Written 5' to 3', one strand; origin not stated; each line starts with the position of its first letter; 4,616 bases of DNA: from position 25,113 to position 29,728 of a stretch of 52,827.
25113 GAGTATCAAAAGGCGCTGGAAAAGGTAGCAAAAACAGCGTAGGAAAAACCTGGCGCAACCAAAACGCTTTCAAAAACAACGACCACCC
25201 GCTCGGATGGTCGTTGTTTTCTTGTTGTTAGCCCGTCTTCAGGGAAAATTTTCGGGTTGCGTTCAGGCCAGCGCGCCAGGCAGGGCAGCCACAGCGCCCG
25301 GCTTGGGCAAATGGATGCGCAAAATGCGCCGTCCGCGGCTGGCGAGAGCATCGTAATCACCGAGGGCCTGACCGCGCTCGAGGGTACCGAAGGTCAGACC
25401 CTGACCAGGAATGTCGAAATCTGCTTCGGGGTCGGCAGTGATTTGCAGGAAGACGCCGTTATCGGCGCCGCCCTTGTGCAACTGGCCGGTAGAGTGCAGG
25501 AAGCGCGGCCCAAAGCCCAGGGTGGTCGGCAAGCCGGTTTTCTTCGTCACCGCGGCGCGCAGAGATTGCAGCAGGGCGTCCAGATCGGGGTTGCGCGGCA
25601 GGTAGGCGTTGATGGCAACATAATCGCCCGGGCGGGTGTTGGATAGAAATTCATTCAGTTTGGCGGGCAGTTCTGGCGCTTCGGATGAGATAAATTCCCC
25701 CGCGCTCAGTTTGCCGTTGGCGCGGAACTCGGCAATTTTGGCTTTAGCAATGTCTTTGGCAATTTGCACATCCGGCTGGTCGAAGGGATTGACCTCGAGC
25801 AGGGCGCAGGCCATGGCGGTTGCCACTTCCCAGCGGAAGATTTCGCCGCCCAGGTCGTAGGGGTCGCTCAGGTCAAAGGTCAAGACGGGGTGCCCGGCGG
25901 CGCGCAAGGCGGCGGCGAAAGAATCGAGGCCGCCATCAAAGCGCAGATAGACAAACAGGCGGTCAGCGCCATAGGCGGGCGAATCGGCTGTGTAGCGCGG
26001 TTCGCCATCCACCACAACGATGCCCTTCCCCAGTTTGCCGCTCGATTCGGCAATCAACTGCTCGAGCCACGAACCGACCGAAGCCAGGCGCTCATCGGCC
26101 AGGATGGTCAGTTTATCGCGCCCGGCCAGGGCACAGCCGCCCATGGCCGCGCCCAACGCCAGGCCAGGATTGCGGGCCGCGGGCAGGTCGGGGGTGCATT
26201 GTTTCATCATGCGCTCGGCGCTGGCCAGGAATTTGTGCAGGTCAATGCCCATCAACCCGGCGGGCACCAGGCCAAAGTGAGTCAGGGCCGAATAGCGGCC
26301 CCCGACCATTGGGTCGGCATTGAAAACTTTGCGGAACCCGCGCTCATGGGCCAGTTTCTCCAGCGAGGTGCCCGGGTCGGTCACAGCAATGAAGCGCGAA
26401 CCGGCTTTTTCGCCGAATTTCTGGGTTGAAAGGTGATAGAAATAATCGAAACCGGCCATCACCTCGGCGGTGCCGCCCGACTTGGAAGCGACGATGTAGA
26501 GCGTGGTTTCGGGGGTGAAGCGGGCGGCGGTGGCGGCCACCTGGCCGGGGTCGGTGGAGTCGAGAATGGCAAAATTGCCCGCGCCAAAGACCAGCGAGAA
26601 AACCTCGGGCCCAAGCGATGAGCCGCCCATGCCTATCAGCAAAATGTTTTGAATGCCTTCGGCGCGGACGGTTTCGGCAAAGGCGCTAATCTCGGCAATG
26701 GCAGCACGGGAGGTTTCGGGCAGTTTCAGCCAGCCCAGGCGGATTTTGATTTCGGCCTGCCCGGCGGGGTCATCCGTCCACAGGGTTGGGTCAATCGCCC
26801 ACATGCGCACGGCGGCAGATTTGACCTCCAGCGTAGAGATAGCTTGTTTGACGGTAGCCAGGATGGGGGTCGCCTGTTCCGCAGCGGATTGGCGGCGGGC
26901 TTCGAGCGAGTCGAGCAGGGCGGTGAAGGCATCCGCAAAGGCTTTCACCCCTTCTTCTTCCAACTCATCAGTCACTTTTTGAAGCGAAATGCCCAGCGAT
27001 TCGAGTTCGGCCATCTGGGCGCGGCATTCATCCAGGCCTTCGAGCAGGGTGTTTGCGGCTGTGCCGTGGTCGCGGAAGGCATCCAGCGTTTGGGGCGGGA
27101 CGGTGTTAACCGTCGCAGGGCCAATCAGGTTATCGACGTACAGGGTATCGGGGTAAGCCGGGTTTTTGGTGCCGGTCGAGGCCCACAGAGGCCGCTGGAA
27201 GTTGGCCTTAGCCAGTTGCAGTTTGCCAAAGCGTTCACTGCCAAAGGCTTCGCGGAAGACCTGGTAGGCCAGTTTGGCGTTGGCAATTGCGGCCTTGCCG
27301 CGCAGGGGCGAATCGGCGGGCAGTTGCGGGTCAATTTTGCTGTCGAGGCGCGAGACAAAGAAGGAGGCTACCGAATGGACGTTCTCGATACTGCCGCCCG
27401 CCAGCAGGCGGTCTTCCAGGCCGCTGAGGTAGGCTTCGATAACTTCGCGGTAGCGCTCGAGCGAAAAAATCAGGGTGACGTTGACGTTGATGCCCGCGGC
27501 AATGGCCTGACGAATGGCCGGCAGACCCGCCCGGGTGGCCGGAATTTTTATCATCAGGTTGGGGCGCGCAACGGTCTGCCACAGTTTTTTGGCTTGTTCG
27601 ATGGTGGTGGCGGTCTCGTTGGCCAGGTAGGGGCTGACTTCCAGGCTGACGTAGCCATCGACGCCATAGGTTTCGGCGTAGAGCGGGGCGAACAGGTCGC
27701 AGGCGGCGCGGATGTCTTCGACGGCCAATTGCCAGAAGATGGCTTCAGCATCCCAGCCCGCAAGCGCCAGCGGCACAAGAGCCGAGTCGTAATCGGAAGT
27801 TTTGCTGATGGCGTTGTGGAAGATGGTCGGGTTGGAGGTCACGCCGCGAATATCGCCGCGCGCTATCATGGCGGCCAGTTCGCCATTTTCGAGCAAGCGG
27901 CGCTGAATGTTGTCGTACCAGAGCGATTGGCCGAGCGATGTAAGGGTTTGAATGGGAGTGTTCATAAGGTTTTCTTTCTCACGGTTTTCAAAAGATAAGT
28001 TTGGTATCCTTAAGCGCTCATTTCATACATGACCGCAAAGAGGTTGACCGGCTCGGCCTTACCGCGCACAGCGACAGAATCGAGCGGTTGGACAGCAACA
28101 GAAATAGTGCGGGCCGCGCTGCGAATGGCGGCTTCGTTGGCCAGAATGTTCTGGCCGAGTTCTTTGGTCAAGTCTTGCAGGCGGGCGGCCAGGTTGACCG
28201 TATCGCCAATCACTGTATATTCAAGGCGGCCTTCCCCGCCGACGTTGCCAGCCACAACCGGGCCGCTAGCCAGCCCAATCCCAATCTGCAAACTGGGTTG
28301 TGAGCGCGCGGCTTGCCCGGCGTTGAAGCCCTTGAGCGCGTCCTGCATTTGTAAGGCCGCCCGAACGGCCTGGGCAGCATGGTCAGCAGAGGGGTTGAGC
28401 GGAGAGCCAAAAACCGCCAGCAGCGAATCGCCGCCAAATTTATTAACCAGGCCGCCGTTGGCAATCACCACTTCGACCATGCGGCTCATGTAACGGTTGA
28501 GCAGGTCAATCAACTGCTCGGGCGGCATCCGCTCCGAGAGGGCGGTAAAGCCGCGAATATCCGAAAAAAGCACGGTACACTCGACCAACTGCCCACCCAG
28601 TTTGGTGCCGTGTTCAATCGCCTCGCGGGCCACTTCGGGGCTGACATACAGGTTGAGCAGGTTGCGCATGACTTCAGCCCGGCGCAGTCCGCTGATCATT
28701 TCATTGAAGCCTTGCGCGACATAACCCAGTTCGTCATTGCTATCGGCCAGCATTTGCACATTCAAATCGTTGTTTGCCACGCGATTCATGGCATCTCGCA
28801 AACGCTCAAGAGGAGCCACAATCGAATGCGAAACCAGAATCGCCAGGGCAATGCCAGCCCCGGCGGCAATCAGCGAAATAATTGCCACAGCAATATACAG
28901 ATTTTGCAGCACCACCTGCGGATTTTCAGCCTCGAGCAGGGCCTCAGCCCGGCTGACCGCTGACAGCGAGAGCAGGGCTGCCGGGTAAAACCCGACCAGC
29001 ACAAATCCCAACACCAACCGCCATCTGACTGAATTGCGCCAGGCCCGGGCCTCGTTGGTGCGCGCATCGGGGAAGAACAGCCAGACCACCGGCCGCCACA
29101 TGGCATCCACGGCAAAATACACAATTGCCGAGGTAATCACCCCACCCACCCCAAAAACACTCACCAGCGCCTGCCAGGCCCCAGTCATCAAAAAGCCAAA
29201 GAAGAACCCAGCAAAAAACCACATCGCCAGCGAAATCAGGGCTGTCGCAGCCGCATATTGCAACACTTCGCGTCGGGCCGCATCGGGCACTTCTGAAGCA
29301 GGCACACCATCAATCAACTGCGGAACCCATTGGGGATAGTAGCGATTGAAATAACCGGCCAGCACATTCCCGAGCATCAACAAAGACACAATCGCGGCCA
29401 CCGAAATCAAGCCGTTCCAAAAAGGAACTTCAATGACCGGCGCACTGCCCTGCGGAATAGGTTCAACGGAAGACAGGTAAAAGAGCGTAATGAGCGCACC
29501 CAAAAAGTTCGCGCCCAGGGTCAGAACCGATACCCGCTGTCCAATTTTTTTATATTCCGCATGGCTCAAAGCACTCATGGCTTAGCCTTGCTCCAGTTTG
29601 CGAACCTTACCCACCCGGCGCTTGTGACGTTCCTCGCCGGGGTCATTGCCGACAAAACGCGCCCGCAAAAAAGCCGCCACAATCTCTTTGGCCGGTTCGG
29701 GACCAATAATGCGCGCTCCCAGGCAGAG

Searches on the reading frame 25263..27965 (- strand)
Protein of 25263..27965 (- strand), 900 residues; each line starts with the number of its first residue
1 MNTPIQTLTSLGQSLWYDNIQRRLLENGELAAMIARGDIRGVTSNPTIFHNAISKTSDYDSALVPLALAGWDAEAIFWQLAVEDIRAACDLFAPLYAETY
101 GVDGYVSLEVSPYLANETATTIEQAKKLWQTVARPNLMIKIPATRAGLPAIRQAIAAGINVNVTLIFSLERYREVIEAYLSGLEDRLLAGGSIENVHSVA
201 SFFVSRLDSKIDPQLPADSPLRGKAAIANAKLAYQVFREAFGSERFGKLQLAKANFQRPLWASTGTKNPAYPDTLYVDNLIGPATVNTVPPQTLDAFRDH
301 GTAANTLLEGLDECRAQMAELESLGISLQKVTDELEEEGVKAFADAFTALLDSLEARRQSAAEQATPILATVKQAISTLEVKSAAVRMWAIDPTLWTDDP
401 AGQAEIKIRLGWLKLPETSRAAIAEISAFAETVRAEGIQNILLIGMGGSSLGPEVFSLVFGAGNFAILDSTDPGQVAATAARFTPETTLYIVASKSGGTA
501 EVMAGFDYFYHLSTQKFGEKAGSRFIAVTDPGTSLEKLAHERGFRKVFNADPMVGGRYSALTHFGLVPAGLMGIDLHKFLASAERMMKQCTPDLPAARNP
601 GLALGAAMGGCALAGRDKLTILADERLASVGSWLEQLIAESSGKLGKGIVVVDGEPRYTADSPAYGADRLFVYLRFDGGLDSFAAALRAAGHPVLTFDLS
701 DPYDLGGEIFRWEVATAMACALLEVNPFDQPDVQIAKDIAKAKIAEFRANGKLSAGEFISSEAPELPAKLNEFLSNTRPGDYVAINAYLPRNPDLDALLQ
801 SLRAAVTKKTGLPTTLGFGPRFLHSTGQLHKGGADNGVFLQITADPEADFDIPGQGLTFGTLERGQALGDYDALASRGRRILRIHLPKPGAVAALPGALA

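Call 17: search_protein_families(library=pfam, proteins=[window:25263-27965:-], max_evalue=0.001)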
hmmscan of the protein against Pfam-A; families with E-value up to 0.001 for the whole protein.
window:25263-27965:- (900 aa): 2 families
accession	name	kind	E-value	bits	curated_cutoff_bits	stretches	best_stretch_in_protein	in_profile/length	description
PF00923.25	TAL_FSA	-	2.1e-85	287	27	1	15-353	1-284/285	Transaldolase/Fructose-6-phosphate aldolase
PF00342.24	PGI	-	1.6e-17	63.8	22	1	436-644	94-308/486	Phosphoglucose isomerase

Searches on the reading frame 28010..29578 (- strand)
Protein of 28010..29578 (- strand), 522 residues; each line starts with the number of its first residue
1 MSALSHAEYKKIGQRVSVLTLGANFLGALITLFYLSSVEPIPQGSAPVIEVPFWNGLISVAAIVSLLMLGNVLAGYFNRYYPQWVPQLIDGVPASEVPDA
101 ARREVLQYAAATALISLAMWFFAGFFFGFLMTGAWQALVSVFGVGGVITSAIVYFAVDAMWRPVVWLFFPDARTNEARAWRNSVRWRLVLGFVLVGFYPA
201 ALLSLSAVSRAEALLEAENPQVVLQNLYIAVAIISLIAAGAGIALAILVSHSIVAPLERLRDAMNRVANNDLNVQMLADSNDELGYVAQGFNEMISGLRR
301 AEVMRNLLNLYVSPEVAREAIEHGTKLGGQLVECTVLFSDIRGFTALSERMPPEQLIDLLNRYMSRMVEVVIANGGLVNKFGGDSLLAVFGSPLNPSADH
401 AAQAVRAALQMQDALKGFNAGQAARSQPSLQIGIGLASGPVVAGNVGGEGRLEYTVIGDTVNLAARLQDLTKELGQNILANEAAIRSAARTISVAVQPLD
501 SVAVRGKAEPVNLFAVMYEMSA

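Call 17: search_protein_families(library=pfam, proteins=[window:28010-29578:-], max_evalue=0.001)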
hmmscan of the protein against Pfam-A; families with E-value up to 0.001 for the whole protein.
window:28010-29578:- (522 aa): 2 families
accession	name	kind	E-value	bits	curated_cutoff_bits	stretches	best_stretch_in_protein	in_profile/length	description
PF00211.25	Guanylate_cyc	-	1.8e-24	86.8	21.9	1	333-509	8-175/183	Adenylate and Guanylate cyclase catalytic domain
PF00672.30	HAMP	-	7.3e-13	49.1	25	1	248-299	1-52/53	HAMP domain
